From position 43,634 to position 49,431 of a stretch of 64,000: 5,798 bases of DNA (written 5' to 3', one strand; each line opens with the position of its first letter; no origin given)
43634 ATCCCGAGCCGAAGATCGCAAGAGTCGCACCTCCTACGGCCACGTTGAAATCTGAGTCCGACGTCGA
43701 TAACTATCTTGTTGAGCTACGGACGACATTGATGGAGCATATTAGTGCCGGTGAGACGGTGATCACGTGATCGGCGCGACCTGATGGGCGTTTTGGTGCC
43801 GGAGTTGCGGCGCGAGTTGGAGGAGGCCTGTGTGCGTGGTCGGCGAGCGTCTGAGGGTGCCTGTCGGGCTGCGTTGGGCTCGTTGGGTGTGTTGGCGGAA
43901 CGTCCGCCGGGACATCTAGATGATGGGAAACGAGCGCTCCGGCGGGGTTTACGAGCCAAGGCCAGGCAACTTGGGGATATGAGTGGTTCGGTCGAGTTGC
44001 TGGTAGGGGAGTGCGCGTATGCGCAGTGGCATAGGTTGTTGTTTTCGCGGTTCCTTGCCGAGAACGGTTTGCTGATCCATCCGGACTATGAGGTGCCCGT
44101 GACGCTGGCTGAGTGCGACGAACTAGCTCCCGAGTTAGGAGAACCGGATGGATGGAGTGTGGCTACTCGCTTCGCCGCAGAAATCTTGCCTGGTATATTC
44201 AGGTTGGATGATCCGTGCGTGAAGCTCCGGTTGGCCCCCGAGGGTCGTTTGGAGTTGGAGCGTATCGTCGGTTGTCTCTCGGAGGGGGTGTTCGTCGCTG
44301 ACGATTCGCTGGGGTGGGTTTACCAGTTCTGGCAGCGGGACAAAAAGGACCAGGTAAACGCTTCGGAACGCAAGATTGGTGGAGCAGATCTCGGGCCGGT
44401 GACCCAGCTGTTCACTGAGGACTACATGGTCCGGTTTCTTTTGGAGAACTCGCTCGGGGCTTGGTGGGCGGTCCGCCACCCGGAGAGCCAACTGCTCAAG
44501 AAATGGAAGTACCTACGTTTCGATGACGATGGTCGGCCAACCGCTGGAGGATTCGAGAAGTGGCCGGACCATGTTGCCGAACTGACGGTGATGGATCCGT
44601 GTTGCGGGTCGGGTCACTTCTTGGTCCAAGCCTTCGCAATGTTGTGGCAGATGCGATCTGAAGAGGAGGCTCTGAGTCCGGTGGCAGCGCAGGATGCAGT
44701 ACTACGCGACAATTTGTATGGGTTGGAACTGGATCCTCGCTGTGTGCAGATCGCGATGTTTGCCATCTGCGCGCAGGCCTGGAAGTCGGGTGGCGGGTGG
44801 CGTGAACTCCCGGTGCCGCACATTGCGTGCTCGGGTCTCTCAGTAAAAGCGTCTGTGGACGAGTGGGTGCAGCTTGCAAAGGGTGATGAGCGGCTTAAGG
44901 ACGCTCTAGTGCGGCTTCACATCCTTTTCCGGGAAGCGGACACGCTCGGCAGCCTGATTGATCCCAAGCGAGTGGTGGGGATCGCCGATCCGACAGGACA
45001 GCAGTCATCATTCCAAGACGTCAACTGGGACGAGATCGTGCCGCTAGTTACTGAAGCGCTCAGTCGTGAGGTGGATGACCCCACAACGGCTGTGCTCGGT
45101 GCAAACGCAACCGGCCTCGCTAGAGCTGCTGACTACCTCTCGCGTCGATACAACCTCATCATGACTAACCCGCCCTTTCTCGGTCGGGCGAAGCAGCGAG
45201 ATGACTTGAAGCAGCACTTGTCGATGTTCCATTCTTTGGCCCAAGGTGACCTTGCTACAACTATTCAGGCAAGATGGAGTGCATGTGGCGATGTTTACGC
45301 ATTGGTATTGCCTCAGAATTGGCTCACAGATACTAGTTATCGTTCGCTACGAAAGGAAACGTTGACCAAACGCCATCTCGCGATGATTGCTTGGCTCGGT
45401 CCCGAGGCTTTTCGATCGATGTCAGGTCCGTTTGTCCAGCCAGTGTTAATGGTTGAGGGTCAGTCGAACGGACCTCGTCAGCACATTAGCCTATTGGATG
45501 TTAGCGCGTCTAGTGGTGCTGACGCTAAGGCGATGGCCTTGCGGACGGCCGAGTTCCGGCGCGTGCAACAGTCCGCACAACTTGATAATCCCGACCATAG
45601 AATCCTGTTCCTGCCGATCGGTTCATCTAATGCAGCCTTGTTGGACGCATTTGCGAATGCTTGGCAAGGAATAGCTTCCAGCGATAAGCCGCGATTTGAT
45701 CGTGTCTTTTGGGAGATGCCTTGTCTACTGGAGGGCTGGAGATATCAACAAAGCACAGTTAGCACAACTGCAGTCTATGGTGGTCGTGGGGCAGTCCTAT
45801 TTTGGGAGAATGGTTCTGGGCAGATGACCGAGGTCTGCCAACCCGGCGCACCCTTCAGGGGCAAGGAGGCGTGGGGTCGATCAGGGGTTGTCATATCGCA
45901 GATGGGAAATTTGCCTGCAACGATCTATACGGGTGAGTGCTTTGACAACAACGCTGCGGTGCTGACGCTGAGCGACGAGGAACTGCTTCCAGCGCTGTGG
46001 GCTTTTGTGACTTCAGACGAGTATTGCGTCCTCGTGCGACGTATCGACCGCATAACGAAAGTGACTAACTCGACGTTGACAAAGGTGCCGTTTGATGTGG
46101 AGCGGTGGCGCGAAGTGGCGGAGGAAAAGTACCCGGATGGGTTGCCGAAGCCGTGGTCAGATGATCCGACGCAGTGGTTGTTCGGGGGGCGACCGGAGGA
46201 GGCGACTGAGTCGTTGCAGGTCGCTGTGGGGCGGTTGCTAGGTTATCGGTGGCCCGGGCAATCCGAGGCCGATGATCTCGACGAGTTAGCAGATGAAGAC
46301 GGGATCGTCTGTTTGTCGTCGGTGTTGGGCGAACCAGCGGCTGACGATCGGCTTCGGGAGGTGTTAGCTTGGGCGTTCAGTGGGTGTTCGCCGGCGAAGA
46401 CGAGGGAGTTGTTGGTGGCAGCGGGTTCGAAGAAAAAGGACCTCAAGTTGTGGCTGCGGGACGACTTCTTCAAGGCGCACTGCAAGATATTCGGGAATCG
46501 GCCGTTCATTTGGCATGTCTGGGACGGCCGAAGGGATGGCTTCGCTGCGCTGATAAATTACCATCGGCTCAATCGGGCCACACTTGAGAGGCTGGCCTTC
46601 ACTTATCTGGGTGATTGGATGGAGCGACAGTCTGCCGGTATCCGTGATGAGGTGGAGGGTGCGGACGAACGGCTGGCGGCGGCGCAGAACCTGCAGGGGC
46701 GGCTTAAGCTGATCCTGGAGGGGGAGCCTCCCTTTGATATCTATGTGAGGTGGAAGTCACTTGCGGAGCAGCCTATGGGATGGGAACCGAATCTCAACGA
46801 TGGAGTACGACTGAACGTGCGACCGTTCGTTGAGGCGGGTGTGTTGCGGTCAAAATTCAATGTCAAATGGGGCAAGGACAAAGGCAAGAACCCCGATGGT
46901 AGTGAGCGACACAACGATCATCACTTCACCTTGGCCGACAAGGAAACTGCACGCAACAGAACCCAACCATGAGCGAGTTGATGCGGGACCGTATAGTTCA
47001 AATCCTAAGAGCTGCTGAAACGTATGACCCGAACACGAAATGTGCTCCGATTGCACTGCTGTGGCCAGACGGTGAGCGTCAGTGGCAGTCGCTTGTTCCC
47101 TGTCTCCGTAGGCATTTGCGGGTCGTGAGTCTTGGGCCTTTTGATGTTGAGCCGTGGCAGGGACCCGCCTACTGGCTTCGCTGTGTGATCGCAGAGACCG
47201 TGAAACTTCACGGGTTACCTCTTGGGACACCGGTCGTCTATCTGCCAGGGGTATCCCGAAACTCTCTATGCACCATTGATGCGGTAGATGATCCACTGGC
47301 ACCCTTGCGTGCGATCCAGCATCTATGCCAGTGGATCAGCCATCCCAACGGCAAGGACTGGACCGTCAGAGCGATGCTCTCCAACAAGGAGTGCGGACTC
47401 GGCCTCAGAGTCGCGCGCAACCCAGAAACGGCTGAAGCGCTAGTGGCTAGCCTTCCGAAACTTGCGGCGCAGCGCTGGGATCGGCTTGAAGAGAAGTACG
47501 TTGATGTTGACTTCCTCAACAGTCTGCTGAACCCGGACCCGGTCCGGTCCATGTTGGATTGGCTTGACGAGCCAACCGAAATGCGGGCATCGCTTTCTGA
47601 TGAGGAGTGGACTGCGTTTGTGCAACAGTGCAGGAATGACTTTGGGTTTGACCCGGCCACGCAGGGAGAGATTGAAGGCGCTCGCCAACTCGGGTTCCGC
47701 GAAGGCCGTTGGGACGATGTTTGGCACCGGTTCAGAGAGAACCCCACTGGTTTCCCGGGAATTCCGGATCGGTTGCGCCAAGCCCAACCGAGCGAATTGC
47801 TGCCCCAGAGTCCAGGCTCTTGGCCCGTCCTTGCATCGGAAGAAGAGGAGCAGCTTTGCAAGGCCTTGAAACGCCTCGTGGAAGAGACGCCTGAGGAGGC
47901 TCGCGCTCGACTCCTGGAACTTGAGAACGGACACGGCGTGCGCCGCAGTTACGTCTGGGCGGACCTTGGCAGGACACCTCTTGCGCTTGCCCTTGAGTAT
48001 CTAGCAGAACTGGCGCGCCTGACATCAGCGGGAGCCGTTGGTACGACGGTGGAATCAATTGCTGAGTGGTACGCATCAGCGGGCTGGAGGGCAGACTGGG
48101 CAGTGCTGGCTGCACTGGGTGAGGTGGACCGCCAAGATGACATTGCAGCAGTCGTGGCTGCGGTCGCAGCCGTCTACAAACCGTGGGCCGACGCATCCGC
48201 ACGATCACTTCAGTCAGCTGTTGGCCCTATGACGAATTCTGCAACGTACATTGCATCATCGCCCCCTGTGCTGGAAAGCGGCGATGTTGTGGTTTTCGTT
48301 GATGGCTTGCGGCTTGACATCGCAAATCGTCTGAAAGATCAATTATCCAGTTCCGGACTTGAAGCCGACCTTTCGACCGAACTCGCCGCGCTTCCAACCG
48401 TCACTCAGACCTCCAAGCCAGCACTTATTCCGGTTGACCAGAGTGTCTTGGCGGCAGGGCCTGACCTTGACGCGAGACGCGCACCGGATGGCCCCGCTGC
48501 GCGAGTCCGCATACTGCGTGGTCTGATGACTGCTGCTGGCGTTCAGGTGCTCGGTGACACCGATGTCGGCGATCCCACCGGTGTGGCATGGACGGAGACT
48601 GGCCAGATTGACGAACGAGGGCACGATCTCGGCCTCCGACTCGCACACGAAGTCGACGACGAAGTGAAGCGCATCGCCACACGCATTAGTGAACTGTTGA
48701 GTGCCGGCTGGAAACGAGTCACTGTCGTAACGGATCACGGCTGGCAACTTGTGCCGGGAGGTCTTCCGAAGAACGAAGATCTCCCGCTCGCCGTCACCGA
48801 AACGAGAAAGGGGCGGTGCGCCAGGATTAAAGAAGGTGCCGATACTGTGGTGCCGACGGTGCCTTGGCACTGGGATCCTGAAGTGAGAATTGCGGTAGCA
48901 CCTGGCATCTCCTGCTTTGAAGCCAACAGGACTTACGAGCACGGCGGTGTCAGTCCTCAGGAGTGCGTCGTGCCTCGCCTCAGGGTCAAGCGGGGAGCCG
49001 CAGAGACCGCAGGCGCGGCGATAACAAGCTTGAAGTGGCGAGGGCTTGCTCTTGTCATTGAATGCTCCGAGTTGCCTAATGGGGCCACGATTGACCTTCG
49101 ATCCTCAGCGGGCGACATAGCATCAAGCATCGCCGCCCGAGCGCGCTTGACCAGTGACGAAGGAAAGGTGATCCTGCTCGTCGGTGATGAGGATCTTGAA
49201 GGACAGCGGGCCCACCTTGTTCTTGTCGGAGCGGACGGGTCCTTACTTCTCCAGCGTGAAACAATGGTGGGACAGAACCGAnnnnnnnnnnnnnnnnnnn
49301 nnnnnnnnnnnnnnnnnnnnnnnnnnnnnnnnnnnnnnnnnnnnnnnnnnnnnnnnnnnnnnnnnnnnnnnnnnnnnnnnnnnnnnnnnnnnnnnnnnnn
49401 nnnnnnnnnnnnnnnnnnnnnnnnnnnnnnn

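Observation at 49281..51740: BrxL whose Lon-protease domain is replaced by a Hanks-type Ser/Thr kinase: a type 1 / type 2 BREX hybrid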

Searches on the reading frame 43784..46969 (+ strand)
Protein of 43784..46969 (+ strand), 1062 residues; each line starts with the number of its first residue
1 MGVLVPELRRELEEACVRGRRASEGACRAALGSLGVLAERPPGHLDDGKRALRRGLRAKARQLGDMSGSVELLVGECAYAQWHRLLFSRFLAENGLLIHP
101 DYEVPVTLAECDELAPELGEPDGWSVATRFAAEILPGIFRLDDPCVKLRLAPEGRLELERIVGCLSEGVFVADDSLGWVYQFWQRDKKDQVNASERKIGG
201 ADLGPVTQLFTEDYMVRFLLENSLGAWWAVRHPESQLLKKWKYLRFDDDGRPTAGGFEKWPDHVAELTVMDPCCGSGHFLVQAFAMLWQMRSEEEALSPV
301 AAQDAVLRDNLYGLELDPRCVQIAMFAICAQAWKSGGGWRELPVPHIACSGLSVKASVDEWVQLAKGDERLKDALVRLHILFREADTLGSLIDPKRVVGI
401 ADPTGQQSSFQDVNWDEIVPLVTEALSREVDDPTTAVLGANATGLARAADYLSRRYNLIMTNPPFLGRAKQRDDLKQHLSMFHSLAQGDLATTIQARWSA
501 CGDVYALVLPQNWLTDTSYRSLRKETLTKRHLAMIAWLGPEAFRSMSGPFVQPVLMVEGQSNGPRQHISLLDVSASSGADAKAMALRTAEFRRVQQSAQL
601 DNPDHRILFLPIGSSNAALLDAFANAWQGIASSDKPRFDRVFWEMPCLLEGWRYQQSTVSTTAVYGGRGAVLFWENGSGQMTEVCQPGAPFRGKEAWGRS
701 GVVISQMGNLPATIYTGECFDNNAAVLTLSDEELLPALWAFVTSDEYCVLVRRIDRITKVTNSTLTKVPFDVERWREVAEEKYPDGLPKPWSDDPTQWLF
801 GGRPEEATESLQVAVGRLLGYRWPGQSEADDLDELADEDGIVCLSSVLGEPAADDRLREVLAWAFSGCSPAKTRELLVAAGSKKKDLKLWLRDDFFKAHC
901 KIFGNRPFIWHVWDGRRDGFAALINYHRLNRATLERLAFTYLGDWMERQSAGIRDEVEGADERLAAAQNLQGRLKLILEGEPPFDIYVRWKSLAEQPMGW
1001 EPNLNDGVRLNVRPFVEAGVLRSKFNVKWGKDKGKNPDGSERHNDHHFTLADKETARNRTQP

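Call 4: search_protein_families(library=padloc, proteins=[window:43784-46969:+], max_evalue=0.001)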
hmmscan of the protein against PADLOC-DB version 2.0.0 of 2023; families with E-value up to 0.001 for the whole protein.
window:43784-46969:+ (1062 aa): 34 families (the best 25 are shown)
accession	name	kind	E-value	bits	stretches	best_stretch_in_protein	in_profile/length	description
PDLC02528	PglX|PglXI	-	0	1275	1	4-1060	4-1122/1125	PglX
PDLC02535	PglX|PglXI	-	8.6e-166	551.4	1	1-705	3-727/731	PglX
PDLC02534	PglX|PglXI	-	1.4e-103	345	1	707-1038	1-345/389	PglX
PDLC02521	PglX|PglXI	-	1.2e-79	266.6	2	134-646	167-684/1174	PglX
PDLC03600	REase_MTase_IIG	-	1.7e-69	232.9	2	174-647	207-699/1205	Type IIG restriction enzyme-methyltransferase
PDLC02525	PglX|PglXI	-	7.3e-58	194.6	1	172-597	194-600/607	PglX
PDLC02641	DrmMI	-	3.3e-43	145.8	2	167-593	197-622/1161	DrmMI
PDLC02518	PglX|PglXI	-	2.3e-40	136.2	3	262-479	304-536/1412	PglX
PDLC02523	PglX|PglXI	-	1.4e-38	130.3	4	237-334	305-408/1428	PglX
PDLC02524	PglX|PglXI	-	4.7e-34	115.9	1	176-644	21-492/722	PglX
PDLC02522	PglX|PglXI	-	1.5e-32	110.3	2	266-583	423-731/1218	PglX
PDLC02527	PglX|PglXI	-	1.6e-29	100.3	2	167-291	194-328/1332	PglX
PDLC02519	PglX|PglXI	-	2.2e-20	70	2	168-332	181-343/1241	PglX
PDLC02526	PglX|PglXI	-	3.4e-19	66.7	1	167-306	184-323/640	PglX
PDLC02539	PglX|PglXI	-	4.5e-14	49.7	1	835-1025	508-692/706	PglX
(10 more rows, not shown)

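Call 5: search_protein_families(library=ncbifam, proteins=[window:43784-46969:+], max_evalue=0.001)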
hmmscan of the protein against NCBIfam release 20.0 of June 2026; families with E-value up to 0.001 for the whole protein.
window:43784-46969:+ (1062 aa): 4 families
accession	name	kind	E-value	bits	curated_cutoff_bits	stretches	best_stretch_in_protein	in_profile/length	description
NF033452.1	BREX_1_MTaseX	exception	1e-92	311.8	500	2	165-774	205-862/1210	BREX-1 system adenine-specific DNA-methyltransferase PglX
NF033455.1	BREX_6_MTaseX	exception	1.3e-47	162.1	900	4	236-332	302-400/1319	BREX-6 system adenine-specific DNA-methyltransferase PglX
NF033454.1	BREX_5_MTaseX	exception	1e-46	159.2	900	3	262-574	298-624/1404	BREX-5 system adenine-specific DNA-methyltransferase PglX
NF033451.1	BREX_2_MTaseX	equivalog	1.9e-07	29.2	400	1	265-335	223-293/1185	BREX-2 system adenine-specific DNA-methyltransferase PglX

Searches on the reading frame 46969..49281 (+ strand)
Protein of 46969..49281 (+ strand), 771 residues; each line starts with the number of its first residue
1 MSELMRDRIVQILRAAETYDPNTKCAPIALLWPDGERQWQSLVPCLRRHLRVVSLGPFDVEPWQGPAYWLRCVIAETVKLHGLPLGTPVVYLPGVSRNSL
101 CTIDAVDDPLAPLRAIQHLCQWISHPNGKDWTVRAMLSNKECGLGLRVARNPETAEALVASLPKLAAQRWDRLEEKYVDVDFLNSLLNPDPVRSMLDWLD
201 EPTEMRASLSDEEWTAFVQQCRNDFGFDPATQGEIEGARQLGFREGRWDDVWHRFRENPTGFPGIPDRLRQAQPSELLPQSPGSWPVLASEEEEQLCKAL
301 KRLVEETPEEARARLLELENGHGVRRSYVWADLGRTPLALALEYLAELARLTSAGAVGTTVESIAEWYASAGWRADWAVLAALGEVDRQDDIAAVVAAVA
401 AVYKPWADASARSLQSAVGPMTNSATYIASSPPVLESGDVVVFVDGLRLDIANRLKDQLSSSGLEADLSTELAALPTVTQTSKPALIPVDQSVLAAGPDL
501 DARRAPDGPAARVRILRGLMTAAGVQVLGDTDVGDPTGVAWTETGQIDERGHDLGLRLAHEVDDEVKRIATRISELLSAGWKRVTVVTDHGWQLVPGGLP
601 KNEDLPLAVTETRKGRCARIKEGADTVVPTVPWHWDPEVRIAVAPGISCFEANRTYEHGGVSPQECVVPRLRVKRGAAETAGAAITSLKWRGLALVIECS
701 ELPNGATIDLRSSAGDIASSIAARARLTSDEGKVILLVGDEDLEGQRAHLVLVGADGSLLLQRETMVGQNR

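Call 4: search_protein_families(library=padloc, proteins=[window:46969-49281:+], max_evalue=0.001)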
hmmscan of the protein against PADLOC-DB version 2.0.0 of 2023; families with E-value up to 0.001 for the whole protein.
window:46969-49281:+ (771 aa): 8 families
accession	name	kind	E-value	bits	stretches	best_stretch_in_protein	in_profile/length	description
PDLC02566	PglZ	-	6.9e-246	816.2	1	3-769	3-773/774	PglZ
PDLC02561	PglZ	-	2.4e-12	43.8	1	544-681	581-723/840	PglZ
PDLC02548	PglZ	-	3.1e-08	30.5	1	386-491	420-535/961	PglZ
PDLC02545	PglZ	-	4.6e-08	29.9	1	440-697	408-659/750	PglZ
PDLC02562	PglZ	-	1e-07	28.8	1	429-601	461-646/730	PglZ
PDLC02564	PglZ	-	2.7e-06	24.1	0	440-490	467-518/855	PglZ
PDLC02563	PglZ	-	7.2e-06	22.5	0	652-677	690-715/831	PglZ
PDLC02547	PglZ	-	8.2e-06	22.3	0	440-499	472-532/855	PglZ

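Call 5: search_protein_families(library=ncbifam, proteins=[window:46969-49281:+], max_evalue=0.001)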
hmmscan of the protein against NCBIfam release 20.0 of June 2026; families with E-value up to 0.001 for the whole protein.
window:46969-49281:+ (771 aa): 5 families
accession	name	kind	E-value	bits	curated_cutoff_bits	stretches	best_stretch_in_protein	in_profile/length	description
NF033450.1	BREX_PglZ_1_B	equivalog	1.3e-234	780.3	400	1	6-674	3-675/675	BREX-1 system phosphatase PglZ type B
NF033444.1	BREX_PglZ_5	exception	7.4e-11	40.8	250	1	429-673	444-703/704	BREX-5 system phosphatase PglZ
NF033443.1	BREX_PglZ_6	exception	6.2e-08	31.4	400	1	386-491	417-532/958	BREX-6 system phosphatase PglZ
NF033445.1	BREX_PglZ_4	exception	8.1e-07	28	140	1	562-676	564-681/741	BREX-4 system phosphatase PglZ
TIGR02687.1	TIGR02687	equivalog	0.00013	20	270.35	0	440-491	460-512/844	BREX-1 system phosphatase PglZ type A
